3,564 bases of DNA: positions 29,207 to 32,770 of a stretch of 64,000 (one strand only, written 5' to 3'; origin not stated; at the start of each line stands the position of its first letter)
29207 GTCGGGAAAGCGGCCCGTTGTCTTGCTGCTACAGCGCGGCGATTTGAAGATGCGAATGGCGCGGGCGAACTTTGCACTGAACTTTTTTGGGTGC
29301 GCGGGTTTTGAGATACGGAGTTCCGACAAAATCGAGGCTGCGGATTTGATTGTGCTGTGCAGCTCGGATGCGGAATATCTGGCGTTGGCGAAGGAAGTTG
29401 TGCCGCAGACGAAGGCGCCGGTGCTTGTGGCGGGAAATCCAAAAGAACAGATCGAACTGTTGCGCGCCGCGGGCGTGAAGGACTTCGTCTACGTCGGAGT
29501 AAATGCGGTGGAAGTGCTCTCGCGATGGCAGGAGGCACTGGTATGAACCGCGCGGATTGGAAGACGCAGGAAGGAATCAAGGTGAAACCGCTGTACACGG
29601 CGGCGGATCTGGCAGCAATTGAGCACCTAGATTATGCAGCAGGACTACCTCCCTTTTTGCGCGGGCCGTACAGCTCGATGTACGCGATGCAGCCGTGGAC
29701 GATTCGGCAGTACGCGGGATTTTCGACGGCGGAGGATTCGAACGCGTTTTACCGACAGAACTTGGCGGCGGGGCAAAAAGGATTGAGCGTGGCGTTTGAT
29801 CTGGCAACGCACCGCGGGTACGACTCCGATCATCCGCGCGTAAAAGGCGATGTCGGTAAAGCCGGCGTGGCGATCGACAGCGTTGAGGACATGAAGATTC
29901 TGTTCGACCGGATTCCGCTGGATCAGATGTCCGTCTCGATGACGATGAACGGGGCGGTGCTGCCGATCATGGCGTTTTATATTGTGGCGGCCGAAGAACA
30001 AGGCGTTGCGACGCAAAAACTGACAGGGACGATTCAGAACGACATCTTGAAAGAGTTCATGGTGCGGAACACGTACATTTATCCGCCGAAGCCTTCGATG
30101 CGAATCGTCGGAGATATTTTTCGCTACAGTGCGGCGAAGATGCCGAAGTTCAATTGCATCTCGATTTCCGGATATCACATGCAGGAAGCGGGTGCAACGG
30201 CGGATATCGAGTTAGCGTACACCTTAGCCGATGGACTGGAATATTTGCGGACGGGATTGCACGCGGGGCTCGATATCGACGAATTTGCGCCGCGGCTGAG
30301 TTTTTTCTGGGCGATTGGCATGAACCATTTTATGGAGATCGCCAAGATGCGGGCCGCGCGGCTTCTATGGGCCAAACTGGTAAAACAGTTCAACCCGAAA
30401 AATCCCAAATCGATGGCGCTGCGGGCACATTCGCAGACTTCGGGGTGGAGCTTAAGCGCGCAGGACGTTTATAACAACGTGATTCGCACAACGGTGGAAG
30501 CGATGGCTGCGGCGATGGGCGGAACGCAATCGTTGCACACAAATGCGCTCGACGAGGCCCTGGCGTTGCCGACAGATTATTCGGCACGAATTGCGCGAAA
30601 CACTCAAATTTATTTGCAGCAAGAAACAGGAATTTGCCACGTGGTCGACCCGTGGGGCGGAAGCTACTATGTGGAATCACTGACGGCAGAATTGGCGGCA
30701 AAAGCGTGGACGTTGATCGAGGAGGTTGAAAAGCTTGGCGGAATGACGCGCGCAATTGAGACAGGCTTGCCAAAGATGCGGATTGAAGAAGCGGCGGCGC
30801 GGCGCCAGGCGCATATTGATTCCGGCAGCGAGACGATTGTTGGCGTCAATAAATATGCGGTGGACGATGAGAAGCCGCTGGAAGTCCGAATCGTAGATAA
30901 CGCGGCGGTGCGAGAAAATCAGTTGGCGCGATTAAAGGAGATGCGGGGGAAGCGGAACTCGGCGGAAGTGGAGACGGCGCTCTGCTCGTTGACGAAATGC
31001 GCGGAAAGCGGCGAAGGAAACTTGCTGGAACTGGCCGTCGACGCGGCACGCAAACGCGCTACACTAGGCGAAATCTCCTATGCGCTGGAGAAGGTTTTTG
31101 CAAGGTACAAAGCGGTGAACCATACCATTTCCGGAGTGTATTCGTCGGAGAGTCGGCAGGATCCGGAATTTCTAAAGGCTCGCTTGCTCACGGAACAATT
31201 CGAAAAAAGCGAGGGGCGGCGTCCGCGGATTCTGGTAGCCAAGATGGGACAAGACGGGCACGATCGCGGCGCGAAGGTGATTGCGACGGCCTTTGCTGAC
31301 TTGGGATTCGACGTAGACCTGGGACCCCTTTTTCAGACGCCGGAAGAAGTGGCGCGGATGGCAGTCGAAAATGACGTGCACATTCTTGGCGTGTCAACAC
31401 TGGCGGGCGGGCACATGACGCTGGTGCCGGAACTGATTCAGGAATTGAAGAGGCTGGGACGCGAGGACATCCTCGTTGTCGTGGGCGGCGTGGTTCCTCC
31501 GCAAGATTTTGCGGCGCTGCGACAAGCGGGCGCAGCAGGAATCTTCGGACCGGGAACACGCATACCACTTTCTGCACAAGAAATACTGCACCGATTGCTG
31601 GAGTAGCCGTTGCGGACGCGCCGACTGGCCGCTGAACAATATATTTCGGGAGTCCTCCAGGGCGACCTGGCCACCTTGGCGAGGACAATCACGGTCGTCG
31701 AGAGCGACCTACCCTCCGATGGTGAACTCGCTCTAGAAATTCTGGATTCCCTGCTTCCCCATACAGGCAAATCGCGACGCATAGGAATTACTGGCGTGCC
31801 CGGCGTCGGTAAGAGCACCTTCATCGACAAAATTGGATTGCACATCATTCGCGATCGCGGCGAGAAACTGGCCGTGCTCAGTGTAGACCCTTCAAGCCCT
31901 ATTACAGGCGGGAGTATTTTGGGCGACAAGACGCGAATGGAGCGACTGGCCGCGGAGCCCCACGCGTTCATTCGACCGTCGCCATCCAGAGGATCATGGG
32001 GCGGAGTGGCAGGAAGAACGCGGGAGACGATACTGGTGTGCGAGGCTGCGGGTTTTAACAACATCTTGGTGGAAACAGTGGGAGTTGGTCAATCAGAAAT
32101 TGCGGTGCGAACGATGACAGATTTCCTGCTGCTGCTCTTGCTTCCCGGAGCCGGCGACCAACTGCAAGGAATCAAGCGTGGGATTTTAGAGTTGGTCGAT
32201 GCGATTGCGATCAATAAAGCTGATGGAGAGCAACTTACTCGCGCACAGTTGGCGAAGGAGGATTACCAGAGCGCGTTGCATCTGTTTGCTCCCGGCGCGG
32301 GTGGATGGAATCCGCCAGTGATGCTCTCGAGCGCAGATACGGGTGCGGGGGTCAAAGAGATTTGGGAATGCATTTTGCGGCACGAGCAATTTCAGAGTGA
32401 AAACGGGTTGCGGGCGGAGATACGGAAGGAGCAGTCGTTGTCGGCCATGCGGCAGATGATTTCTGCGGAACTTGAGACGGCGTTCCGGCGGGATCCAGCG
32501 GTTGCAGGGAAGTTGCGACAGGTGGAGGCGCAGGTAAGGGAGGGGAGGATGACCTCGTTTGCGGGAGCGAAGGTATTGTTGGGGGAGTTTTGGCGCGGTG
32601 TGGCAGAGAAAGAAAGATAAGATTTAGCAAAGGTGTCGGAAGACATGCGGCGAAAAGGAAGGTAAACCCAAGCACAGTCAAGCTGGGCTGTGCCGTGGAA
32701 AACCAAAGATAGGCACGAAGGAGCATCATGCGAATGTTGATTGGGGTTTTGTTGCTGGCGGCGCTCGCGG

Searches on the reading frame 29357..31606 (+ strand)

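Call 61: search_protein_families(library=pfam, proteins=[window:29357-31606:+], max_evalue=0.00001)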
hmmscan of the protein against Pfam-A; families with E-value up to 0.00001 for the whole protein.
window:29357-31606:+ (749 aa): 2 families
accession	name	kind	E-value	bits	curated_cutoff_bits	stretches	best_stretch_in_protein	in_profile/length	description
PF01642.28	MM_CoA_mutase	-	2.9e-236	785.4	22.1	1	69-581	1-511/512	Methylmalonyl-CoA mutase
PF02310.24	B12-binding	-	1.6e-21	76.8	32.1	1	624-734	2-114/121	B12 binding domain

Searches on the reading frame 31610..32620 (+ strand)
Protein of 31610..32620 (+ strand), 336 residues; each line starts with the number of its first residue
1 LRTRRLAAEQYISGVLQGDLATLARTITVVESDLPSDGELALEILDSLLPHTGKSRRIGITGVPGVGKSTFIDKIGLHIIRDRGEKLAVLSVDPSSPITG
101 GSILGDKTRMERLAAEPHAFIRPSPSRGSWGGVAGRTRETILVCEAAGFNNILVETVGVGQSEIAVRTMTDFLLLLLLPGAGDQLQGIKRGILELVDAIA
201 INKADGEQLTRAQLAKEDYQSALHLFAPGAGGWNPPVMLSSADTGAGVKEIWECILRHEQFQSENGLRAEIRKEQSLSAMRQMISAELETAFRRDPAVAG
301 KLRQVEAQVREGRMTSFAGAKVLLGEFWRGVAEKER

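Call 61: search_protein_families(library=pfam, proteins=[window:31610-32620:+], max_evalue=0.00001)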
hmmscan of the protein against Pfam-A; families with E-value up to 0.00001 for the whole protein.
window:31610-32620:+ (336 aa): 1 family
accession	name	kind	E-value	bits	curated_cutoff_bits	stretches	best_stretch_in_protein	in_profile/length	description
PF03308.22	MeaB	-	3.9e-101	338.1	23.1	1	23-293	1-269/273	Methylmalonyl Co-A mutase-associated GTPase MeaB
